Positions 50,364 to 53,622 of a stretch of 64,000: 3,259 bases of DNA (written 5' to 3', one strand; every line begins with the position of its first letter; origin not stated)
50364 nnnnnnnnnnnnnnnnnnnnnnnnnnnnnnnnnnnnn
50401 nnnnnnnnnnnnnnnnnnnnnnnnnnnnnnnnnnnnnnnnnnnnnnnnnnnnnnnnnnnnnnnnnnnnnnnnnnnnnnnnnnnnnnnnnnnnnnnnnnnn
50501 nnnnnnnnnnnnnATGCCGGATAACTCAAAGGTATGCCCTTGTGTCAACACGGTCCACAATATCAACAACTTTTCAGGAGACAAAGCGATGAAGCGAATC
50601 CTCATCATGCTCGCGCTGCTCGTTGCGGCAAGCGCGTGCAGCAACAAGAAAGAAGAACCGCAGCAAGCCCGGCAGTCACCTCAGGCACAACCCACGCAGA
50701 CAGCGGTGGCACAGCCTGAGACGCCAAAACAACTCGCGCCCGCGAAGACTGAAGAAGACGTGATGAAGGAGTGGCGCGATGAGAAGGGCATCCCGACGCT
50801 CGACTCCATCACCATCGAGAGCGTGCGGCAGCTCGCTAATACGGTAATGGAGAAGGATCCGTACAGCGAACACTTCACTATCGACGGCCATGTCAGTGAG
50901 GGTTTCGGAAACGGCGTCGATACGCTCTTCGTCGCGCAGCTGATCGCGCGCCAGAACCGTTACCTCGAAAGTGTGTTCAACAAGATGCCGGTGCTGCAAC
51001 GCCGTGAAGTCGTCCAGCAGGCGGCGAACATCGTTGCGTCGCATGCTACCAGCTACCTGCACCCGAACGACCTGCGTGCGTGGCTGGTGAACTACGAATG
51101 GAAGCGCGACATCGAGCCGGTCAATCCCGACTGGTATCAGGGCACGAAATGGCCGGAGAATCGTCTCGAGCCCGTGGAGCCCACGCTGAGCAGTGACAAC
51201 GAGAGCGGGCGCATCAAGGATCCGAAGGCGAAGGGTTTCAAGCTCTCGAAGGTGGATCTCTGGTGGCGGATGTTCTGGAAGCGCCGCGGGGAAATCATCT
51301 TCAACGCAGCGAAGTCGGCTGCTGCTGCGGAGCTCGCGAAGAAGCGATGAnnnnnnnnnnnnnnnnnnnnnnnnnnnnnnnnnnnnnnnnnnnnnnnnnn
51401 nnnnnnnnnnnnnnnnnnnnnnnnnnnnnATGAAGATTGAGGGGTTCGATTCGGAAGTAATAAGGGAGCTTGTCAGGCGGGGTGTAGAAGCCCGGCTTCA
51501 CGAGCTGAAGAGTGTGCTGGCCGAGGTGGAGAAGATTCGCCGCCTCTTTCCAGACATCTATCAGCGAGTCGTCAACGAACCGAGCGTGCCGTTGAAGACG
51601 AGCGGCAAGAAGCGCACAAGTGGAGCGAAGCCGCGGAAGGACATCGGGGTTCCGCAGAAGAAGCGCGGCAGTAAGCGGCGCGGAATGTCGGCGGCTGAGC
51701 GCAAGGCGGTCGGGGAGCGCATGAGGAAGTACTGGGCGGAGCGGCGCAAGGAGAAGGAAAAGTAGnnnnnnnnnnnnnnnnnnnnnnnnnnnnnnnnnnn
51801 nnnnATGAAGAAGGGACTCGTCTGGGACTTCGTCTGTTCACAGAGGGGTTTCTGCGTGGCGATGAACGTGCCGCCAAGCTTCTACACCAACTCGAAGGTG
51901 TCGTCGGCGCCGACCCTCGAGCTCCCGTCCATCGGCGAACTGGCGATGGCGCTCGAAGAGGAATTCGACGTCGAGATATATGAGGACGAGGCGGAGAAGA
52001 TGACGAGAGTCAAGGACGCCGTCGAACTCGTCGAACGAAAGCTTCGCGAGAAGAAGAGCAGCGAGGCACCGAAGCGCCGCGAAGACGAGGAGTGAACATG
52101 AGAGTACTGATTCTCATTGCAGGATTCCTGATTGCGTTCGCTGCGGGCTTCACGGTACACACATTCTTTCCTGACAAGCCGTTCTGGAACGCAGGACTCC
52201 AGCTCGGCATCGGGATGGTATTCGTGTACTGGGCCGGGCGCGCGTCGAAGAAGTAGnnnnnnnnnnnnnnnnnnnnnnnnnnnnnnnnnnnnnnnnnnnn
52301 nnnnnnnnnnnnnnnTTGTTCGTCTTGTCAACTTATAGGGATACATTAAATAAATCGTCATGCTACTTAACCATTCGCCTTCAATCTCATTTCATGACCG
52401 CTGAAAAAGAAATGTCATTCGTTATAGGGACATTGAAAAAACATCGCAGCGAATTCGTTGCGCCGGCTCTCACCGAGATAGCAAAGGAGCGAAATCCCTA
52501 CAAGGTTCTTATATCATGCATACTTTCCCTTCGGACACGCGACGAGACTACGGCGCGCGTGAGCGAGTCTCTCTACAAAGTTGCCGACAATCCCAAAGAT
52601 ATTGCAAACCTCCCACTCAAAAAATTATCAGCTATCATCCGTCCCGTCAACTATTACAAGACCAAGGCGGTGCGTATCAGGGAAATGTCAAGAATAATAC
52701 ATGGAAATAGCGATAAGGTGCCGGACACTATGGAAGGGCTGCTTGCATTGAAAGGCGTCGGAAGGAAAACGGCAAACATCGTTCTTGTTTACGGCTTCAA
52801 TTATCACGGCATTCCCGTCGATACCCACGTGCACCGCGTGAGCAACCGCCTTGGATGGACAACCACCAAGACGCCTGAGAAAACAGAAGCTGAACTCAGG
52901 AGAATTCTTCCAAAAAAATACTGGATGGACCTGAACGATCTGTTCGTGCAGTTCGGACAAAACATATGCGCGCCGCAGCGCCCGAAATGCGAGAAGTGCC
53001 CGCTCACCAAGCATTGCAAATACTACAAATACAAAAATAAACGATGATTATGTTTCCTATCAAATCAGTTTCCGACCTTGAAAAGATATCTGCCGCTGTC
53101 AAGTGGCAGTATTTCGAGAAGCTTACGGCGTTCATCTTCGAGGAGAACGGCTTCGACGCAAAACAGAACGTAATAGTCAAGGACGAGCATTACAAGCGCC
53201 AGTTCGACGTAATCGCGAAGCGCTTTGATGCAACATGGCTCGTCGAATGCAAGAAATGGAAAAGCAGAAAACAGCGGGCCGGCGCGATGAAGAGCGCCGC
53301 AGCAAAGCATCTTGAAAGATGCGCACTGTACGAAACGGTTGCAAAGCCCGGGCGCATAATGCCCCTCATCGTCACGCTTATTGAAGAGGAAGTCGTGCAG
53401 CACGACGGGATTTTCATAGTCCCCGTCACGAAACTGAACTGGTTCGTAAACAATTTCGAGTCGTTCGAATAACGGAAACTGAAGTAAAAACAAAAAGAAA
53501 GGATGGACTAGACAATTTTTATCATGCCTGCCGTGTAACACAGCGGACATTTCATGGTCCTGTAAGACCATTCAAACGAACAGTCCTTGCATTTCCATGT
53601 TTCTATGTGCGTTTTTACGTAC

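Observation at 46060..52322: About 6 kb G+C-rich island with bacterial-looking genes embedded in an archaeal context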

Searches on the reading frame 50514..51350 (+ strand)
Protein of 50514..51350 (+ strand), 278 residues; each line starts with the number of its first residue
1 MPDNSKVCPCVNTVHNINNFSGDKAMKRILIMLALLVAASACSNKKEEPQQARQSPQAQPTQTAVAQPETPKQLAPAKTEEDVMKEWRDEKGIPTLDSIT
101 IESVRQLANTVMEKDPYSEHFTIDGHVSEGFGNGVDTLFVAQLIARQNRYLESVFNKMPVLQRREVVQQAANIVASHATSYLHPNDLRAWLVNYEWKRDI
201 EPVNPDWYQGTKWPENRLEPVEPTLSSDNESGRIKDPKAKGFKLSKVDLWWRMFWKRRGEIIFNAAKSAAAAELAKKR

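Call 3: search_protein_families(library=pfam, proteins=[window:50514-51350:+], max_evalue=0.1)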
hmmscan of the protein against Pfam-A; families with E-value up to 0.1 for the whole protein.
window:50514-51350:+ (278 aa): 0 families

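Call 11: search_protein_families(library=phrogs, proteins=[window:50514-51350:+], max_evalue=0.01)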
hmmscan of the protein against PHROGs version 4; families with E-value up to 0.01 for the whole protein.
window:50514-51350:+ (278 aa): 3 families
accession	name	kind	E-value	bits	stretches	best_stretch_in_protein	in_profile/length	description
phrog_1267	-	lysis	0.0022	19.7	1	26-78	2-52/119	Rz-like spanin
phrog_11621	-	lysis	0.0022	18.6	1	24-73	5-52/88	Rz-like spanin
phrog_456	-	lysis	0.0073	17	0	25-73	9-61/102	Rz-like spanin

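Call 33: search_protein_families(library=ncbifam, proteins=[window:50514-51350:+], max_evalue=0.1)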
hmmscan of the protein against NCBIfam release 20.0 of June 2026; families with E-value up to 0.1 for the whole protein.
window:50514-51350:+ (278 aa): 9 families
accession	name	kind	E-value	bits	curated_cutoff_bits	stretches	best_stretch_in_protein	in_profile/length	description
NF038041.1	fim_Mfa1_fam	subfamily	0.00021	20.6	130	1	26-115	2-94/495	Mfa1 family fimbria major subunit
NF041428.1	TrsH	subfamily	0.00051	20.1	150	1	26-93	1-68/149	TrsH/TraH family protein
NF033553.1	MerP_Gpos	exception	0.0025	17.6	110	1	26-59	5-37/112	mercury resistance system substrate-binding protein MerP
NF053526.1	Myco_lipo_LppK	equivalog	0.0044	17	125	1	35-90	16-71/167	lipoprotein LppK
NF041193.1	lipo_SP0191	subfamily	0.012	15.6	75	1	26-103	1-75/190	SP0191 family lipoprotein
TIGR00617.1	rpa1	subfamily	0.012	14.2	334.2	1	23-129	86-201/608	replication factor-a protein 1 (rpa1)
NF052674.1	SAXB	equivalog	0.034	14.6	95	1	26-90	1-62/111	SoxAX-binding protein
NF050142.1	PG1828_fam_lipo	equivalog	0.044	14.5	50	0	26-66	1-42/59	PG1828 family lipoprotein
NF052634.1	Riean_0653_fam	subfamily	0.077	13.9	57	0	26-57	1-30/176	Riean_0653 family protein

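Call 64: find_related_loci(query=window:50589-51350:+, collection=viral_contigs, flank=10000)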
Query window:50589-51350:+ (253 aa) in viral_contigs; peptide patterns used: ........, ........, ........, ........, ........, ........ (x = any residue, [..] = any of these).
8 stretches matched a pattern, but none encodes a relative of the query by tblastn (E <= 1e-3).

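Call 79: predict_structure(alignment_id=A2)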
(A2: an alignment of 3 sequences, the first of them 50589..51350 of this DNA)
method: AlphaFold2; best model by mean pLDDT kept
length: 253 residues; sequences in the alignment: 3
mean_pLDDT: 42.0   pTM: 0.34
mean pLDDT of the five models: 42.0, 41.0, 39.8, 39.1, 36.8
residues with pLDDT >= 90: 0; 70-90: 8; 50-70: 60; < 50: 185
segments of 3 or more residues with pLDDT < 50: 1-63, 65-124, 173-232
pLDDT, mean of each block of 10 residues (from residue 1): 32 29 28 30 32 44 43 40 41 34 35 38 50 58 59 59 62 39 31 28 30 30 40 58 73 67
secondary structure, 60 per line:
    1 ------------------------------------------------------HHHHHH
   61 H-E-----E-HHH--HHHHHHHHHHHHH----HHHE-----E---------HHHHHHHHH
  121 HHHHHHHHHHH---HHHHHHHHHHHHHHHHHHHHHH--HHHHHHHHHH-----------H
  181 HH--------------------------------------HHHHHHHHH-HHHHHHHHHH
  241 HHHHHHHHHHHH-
elements in order: H55-61 H76-88 H112-131 H135-156 H159-168 H221-229 H231-252

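Call 82: search_protein_families(library=padloc, proteins=[window:50589-51350:+], max_evalue=0.01)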
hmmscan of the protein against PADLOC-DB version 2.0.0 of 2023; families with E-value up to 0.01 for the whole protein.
window:50589-51350:+ (253 aa): 0 families

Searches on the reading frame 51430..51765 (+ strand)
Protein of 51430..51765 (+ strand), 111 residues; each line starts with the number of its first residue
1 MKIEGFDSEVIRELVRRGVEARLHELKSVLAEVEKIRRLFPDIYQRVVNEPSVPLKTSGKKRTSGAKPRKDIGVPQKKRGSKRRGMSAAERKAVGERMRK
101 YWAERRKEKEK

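Call 33: search_protein_families(library=ncbifam, proteins=[window:51430-51765:+], max_evalue=0.1)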
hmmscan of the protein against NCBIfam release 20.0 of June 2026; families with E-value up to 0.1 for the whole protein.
window:51430-51765:+ (111 aa): 0 families

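Call 52: search_protein_families(library=pfam, proteins=[window:51430-51765:+], max_evalue=1)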
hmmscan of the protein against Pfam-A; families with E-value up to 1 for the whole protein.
window:51430-51765:+ (111 aa): 0 families

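Call 82: search_protein_families(library=padloc, proteins=[window:51430-51765:+], max_evalue=0.01)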
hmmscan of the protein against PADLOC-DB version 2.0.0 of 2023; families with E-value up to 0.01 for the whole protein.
window:51430-51765:+ (111 aa): 1 family
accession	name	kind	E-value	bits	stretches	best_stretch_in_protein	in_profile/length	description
PDLC04208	HEC-01B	-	0.0014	16.7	1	4-84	26-108/157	-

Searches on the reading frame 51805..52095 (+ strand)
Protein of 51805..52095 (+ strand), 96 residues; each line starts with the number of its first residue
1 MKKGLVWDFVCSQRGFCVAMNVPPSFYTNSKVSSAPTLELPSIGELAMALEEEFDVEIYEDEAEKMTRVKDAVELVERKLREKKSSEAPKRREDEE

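Call 3: search_protein_families(library=pfam, proteins=[window:51805-52095:+], max_evalue=0.1)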
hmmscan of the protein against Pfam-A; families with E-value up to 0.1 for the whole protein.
window:51805-52095:+ (96 aa): 1 family
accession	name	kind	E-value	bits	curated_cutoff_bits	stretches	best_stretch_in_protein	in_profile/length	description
PF08403.15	AA_permease_N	-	0.051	13.5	21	1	23-65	20-63/70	Amino acid permease N-terminal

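Call 11: search_protein_families(library=phrogs, proteins=[window:51805-52095:+], max_evalue=0.01)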
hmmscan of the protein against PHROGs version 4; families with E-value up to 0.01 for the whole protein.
window:51805-52095:+ (96 aa): 3 families
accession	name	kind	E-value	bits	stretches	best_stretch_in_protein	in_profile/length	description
phrog_5934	-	moron, auxiliary metabolic gene and host takeover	3e-09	37.9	1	45-84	53-92/93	acyl carrier protein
phrog_18343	-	unknown function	0.00017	22.8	1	45-79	103-137/138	-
phrog_27464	-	unknown function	0.00058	20.7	1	43-81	62-100/157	-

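Call 32: search_solved_structures(query=window:51805-52095:+, max_evalue=1, show_alignments=2)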
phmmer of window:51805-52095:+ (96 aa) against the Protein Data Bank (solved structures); distinct sequences matched with E-value up to 1: 89 (the best 60 are shown).
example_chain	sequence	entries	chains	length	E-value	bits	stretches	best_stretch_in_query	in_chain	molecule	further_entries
1l0i_A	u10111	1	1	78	2.8e-06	30.9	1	44-76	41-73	Acyl carrier protein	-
1x3o_A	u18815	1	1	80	5.3e-06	30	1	44-80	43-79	acyl carrier protein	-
9mlw_C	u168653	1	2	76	6.7e-06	29.7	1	44-76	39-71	Acyl carrier protein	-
2k92_A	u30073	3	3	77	6.8e-06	29.7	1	44-76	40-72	Acyl carrier protein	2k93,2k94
1acp_A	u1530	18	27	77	6.8e-06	29.6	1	44-76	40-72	ACYL-CARRIER PROTEIN | Acyl carrier protein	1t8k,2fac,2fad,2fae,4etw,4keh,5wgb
9ka6_C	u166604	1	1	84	7e-06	29.6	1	44-76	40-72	Acyl carrier protein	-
6u0j_B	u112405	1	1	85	7.2e-06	29.6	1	44-76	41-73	Acyl carrier protein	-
1l0h_A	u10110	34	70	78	1e-05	29.1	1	44-76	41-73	ACYL CARRIER PROTEIN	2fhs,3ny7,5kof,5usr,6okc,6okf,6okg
5vcb_f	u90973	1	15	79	1.1e-05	29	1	44-76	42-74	Acyl carrier protein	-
8tvt_C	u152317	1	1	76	1.1e-05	29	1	44-76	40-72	Acyl carrier protein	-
6n3p_G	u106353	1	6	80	1.1e-05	29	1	44-76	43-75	Acyl carrier protein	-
4ihf_G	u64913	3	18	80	1.1e-05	29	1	44-76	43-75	Acyl carrier protein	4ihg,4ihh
9ka7_C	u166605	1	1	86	1.1e-05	29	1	44-76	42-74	Acyl carrier protein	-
2l0q_A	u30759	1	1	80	1.1e-05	29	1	44-76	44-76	Acyl carrier protein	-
8i8e_f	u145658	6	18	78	1.3e-05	28.8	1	44-76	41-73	Acyl carrier protein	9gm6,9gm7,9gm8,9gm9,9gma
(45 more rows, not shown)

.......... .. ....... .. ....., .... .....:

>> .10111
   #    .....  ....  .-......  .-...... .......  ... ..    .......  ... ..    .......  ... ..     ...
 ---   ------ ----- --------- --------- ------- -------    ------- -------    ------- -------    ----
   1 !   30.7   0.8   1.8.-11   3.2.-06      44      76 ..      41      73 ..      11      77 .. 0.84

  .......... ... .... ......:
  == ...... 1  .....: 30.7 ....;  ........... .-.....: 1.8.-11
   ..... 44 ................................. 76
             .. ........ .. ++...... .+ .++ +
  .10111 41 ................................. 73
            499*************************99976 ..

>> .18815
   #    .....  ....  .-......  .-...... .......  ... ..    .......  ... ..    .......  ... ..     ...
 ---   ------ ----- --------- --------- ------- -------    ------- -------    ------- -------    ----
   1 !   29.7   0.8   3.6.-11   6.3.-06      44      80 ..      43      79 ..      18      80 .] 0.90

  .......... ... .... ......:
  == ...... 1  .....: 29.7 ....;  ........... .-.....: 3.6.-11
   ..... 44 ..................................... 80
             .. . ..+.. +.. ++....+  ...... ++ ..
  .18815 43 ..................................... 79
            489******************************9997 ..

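Call 33: search_protein_families(library=ncbifam, proteins=[window:51805-52095:+], max_evalue=0.1)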
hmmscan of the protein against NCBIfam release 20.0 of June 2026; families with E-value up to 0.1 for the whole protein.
window:51805-52095:+ (96 aa): 10 families
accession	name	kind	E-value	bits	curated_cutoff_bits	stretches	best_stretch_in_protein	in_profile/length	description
NF002148.0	PRK00982.1-2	subfamily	1.6e-10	40.7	71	1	44-79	42-77/79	acyl carrier protein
TIGR00517.1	acyl_carrier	equivalog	4.5e-10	39.3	70.45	1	44-78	41-75/77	acyl carrier protein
NF002149.0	PRK00982.1-3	equivalog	5.8e-10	39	106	1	45-79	42-76/78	acyl carrier protein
NF002151.0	PRK00982.1-5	equivalog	1.2e-08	34.9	92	1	45-79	42-76/78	acyl carrier protein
NF002150.0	PRK00982.1-4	subfamily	7.2e-07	29.4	66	1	44-79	43-78/80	acyl carrier protein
NF002147.0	PRK00982.1-1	equivalog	0.00044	20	84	1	42-78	43-79/83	acyl carrier protein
NF006031.0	PRK08172.1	equivalog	0.00064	20.3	76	1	45-81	43-79/82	acyl carrier protein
NF040636.1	AcpM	exception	0.00091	19.2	146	1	42-88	41-86/93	meromycolate extension acyl carrier protein AcpM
NF009104.0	PRK12449.1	equivalog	0.011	15.7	70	1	45-80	44-79/80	acyl carrier protein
NF058660.1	cispen_ACP_AmcB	equivalog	0.031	14.5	80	1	42-79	37-78/80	cispentacin biosynthesis acyl carrier protein AmcB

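Call 82: search_protein_families(library=padloc, proteins=[window:51805-52095:+], max_evalue=0.01)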
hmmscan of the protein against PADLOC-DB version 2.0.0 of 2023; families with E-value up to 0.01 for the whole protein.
window:51805-52095:+ (96 aa): 0 families

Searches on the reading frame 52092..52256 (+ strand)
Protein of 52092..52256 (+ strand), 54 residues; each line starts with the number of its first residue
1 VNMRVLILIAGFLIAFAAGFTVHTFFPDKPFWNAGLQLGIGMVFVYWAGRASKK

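Call 3: search_protein_families(library=pfam, proteins=[window:52092-52256:+], max_evalue=0.1)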
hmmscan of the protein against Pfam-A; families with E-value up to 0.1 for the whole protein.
window:52092-52256:+ (54 aa): 1 family
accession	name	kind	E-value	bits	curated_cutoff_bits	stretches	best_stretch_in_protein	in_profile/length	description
PF09527.15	ATPase_gene1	-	0.017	15.6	26.6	0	31-50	4-23/54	Putative F0F1-ATPase subunit Ca2+/Mg2+ transporter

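Call 11: search_protein_families(library=phrogs, proteins=[window:52092-52256:+], max_evalue=0.01)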
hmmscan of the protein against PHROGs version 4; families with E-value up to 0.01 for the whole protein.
window:52092-52256:+ (54 aa): 0 families

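Call 33: search_protein_families(library=ncbifam, proteins=[window:52092-52256:+], max_evalue=0.1)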
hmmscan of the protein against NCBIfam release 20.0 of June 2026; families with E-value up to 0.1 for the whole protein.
window:52092-52256:+ (54 aa): 0 families

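Call 82: search_protein_families(library=padloc, proteins=[window:52092-52256:+], max_evalue=0.01)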
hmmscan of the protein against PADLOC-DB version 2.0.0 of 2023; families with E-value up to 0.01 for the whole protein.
window:52092-52256:+ (54 aa): 0 families

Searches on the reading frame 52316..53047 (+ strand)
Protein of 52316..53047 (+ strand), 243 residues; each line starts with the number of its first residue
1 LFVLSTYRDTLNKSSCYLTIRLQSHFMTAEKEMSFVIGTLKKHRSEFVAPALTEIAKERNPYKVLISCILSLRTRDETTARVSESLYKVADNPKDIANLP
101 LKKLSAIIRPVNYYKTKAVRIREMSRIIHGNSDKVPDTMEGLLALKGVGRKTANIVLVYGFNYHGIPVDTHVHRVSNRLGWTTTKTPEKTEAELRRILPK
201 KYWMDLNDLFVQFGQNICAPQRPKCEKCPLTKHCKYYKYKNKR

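Call 15: search_protein_families(library=pfam, proteins=[window:52316-53047:+], max_evalue=0.001)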
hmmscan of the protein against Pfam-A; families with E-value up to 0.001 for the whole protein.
window:52316-53047:+ (243 aa): 2 families
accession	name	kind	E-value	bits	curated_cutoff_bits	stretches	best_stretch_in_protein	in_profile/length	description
PF00730.31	HhH-GPD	-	1.4e-24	87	26.2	1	66-199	1-107/108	HhH-GPD superfamily base excision DNA repair protein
PF00633.29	HHH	-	1.7e-06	28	24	1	134-159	5-30/30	Helix-hairpin-helix motif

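Call 51: search_protein_families(library=ncbifam, proteins=[window:52316-53047:+], max_evalue=0.05)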
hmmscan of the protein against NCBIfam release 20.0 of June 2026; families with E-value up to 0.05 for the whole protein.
window:52316-53047:+ (243 aa): 8 families
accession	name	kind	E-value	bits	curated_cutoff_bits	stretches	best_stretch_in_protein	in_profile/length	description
TIGR01083.1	nth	equivalog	5.4e-54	182.8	211.7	1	58-225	24-192/192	endonuclease III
NF007978.0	PRK10702.1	equivalog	4.2e-32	111.5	405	1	53-237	22-206/211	endonuclease III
NF053634.1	MonDNAglycDR2438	equivalog_domain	3.9e-27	95.2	400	1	56-240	15-211/219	monofunctional DNA glycosylase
TIGR01084.1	mutY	equivalog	3.2e-22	79.4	286.5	1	57-241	24-213/277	A/G-specific adenine glycosylase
NF008132.0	PRK10880.1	equivalog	1.4e-16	60.5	427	1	57-237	27-212/351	A/G-specific adenine glycosylase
NF010488.0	PRK13910.1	equivalog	1.3e-14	54.3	471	1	84-236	17-169/290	adenine-specific DNA glycosylase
NF010494.0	PRK13913.1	equivalog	1.9e-07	31.2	192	1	62-181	33-164/220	3-methyladenine DNA glycosylase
TIGR00588.1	ogg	subfamily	2.8e-06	26.7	397.85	1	137-193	217-275/310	8-oxoguanine DNA-glycosylase (ogg)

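Call 103: find_encoding_contigs(protein=window:52394-53047:+, flank=10000, max_places=10)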
Protein window:52394-53047:+ (217 aa): 2 contigs read that carry it; 2 places shown.
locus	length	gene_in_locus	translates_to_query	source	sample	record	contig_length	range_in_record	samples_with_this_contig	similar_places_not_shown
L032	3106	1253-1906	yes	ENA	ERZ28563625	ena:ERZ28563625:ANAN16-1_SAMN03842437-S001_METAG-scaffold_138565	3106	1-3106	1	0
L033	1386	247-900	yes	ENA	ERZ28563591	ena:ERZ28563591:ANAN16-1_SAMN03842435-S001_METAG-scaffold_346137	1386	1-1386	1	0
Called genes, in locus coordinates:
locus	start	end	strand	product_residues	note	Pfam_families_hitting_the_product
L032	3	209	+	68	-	?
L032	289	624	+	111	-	-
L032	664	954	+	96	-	-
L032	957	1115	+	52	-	-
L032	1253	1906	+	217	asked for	PF00730:HhH-GPD, PF00633:HHH (weak)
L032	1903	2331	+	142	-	PF04471:Mrr_cat (weak)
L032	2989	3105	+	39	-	?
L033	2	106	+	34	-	?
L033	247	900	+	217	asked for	PF00730:HhH-GPD, PF00633:HHH (weak)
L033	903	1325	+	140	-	PF04471:Mrr_cat (weak)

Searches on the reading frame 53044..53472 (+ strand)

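Call 15: search_protein_families(library=pfam, proteins=[window:53044-53472:+], max_evalue=0.001)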
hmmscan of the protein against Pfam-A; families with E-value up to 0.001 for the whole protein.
window:53044-53472:+ (142 aa): 1 family
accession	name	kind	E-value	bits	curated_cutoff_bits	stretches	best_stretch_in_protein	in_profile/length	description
PF04471.18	Mrr_cat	-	3e-06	27.8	21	1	18-78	3-63/115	Restriction endonuclease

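Call 51: search_protein_families(library=ncbifam, proteins=[window:53044-53472:+], max_evalue=0.05)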
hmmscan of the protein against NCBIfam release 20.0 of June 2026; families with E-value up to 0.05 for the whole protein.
window:53044-53472:+ (142 aa): 0 families
